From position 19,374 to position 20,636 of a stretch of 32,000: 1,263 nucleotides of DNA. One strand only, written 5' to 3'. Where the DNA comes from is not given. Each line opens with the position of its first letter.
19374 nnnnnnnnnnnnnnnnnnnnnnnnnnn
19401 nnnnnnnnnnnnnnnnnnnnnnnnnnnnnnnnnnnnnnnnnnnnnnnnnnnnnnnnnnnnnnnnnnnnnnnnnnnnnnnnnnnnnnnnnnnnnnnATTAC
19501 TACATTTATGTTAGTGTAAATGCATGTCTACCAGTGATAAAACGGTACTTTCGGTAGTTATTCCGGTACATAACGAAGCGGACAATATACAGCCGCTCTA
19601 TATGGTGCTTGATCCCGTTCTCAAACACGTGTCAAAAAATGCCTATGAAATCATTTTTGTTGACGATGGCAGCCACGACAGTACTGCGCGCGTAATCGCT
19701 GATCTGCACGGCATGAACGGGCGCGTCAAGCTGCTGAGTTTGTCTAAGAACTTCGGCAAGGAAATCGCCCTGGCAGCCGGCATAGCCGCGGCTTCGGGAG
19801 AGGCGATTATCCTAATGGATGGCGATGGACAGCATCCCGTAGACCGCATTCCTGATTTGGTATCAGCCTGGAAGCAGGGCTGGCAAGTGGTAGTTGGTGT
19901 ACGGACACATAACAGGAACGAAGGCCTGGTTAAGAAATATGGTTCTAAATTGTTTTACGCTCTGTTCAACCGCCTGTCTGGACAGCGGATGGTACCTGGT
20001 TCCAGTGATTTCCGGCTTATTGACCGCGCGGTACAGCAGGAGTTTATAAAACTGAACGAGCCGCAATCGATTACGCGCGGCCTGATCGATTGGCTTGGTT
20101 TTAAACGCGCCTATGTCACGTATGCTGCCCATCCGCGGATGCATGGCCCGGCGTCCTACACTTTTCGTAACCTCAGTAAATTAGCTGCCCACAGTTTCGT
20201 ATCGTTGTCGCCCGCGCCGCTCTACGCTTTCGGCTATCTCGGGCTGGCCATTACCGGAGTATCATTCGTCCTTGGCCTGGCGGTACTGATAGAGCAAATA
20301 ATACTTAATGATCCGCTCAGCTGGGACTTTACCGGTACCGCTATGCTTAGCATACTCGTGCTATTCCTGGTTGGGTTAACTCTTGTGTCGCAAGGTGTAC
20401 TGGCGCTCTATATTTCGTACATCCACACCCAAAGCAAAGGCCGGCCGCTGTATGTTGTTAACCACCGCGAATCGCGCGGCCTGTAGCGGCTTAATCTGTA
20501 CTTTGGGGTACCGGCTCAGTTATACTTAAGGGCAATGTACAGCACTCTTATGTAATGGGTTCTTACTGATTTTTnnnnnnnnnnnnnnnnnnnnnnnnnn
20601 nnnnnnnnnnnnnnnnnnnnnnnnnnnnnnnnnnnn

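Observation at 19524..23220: Two-gene amino-sugar decoration module: ArnC-like GT2 plus a polytopic membrane protein fused to a PIG-L deacetylase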

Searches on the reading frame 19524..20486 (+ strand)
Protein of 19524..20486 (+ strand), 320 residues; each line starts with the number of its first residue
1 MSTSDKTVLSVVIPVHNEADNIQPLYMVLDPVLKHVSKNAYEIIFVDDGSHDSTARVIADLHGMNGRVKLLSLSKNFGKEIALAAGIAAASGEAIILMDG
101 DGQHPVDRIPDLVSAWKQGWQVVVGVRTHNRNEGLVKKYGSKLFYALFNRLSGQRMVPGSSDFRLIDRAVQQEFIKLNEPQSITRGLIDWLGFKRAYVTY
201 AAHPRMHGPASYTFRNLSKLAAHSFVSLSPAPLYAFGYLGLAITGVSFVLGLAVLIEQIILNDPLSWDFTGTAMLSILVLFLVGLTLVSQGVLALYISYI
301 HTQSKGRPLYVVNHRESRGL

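Call 3: search_protein_families(library=pfam, proteins=[window:19524-20486:+], max_evalue=0.1)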
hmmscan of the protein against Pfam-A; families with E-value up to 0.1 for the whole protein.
window:19524-20486:+ (320 aa): 3 families
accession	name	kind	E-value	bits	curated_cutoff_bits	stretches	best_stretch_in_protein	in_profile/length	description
PF00535.33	Glycos_transf_2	-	5.8e-30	104.9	23.3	1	10-170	1-163/168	Glycosyl transferase family 2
PF10111.15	Glyco_tranf_2_2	-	9.8e-07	29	27.3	1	10-110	1-100/276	Glycosyltransferase like family 2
PF13641.12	Glyco_tranf_2_3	-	0.0018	18.8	27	1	9-137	3-133/230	Glycosyltransferase like family 2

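Call 4: search_protein_families(library=ncbifam, proteins=[window:19524-20486:+], max_evalue=0.1)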
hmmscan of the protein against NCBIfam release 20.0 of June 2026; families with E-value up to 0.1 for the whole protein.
window:19524-20486:+ (320 aa): 22 families
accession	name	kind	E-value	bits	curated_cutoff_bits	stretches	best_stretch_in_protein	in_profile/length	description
NF047588.1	GlcsyltransPgfSStrep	equivalog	1.9e-63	214.6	500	1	9-314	3-304/308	glycosyltransferase PgfS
NF007986.1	PRK10714.1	equivalog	3e-38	131.6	529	1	9-313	8-309/316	undecaprenyl-phosphate 4-deoxy-4-formamido-L-arabinose transferase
TIGR03937.1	PgaC_IcaA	equivalog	6.9e-16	58.2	422.3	1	4-102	42-136/407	poly-beta-1,6-N-acetyl-D-glucosamine synthase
NF041875.1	EPS_EpsD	equivalog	1.5e-11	44.3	370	1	9-122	1-110/325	exopolysaccharide biosynthesis glycosyltransferase EpsD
TIGR04283.1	glyco_like_mftF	equivalog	1.9e-11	44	182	1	9-122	1-103/221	TIGR04283 family arsenosugar biosynthesis glycosyltransferase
TIGR04182.1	glyco_TIGR04182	equivalog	4.2e-11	42.8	325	1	10-173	3-158/293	S-layer glycoprotein N-glycosyltransferase AglJ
NF007482.0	PRK10073.1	equivalog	8.8e-11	41.4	423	1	4-102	3-96/334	glycosyltransferase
NF041391.1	DPhHxTase_Halo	equivalog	1e-10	41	375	1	17-171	5-150/213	dolichyl-phosphate hexose transferase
TIGR03965.1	mycofact_glyco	equivalog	1.6e-10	40.5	280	1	6-103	73-166/467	mycofactocin biosynthesis glycosyltransferase MftF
NF047683.1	TeichurnBiosyTuaG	equivalog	1.1e-08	35.1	400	1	5-108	4-103/252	teichuronic acid biosynthesis protein TuaG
NF058614.1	PPMAGASynPpgS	equivalog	1.9e-08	34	370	1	11-131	4-117/226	polyprenyl-phospho-N-acetylgalactosaminyl synthase PpgS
NF010496.0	PRK13915.1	equivalog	3.4e-08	32.9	262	1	6-105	30-130/307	glucosyl-3-phosphoglycerate synthase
TIGR03469.1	HpnB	hypoth_equivalog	1.2e-07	31.2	379.25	1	10-124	47-168/386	hopene-associated glycosyltransferase HpnB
TIGR03111.1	glyc2_xrt_Gpos1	hypoth_equivalog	1.6e-07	30.5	363.95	1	9-124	51-164/439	TIGR03111 family XrtG-associated glycosyltransferase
TIGR04242.1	nodulat_NodC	equivalog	3.3e-07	29.6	550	1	9-117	50-157/395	chitooligosaccharide synthase NodC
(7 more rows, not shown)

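Call 63: search_solved_structures(query=window:19524-20483:+, max_evalue=0.00001)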
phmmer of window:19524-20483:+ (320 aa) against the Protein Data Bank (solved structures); distinct sequences matched with E-value up to 0.00001: 8.
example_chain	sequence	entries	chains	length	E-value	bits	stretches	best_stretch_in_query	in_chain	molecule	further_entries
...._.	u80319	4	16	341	1.7e-60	208.2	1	8-313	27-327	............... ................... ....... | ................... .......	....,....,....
9nye_A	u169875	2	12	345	1.7e-60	208.2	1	8-313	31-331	Glycosyltransferase sll0501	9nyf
5eke_A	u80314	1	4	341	2.3e-60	207.8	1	8-313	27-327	Uncharacterized glycosyltransferase sll0501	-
9bhc_C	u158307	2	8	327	4.4e-33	118.2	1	9-313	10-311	Undecaprenyl-phosphate 4-deoxy-4-formamido-L-arabinose transferase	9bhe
8vxh_A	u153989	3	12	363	6.3e-33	117.7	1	9-313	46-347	Undecaprenyl-phosphate 4-deoxy-4-formamido-L-arabinose transferase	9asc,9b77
9hwj_A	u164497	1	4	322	7e-33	117.5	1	9-313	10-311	Undecaprenyl-phosphate 4-deoxy-4-formamido-L-arabinose transferase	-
5mlz_A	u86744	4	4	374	2.9e-15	59.7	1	9-128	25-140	Dolichol monophosphate mannose synthase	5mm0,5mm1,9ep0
5hea_A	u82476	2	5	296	7.7e-07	32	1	8-101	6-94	Putative glycosyltransferase (GalT1)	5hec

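Call 99: search_solved_structures(query=window:19524-20483:+, max_evalue=1e-50, show_alignments=1)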
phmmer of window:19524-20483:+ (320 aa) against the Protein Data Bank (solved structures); distinct sequences matched with E-value up to 1e-50: 3.
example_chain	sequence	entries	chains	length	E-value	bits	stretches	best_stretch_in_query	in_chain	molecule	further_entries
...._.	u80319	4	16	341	1.7e-60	208.2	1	8-313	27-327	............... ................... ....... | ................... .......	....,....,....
9nye_A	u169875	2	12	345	1.7e-60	208.2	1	8-313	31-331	Glycosyltransferase sll0501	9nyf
5eke_A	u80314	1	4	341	2.3e-60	207.8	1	8-313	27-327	Uncharacterized glycosyltransferase sll0501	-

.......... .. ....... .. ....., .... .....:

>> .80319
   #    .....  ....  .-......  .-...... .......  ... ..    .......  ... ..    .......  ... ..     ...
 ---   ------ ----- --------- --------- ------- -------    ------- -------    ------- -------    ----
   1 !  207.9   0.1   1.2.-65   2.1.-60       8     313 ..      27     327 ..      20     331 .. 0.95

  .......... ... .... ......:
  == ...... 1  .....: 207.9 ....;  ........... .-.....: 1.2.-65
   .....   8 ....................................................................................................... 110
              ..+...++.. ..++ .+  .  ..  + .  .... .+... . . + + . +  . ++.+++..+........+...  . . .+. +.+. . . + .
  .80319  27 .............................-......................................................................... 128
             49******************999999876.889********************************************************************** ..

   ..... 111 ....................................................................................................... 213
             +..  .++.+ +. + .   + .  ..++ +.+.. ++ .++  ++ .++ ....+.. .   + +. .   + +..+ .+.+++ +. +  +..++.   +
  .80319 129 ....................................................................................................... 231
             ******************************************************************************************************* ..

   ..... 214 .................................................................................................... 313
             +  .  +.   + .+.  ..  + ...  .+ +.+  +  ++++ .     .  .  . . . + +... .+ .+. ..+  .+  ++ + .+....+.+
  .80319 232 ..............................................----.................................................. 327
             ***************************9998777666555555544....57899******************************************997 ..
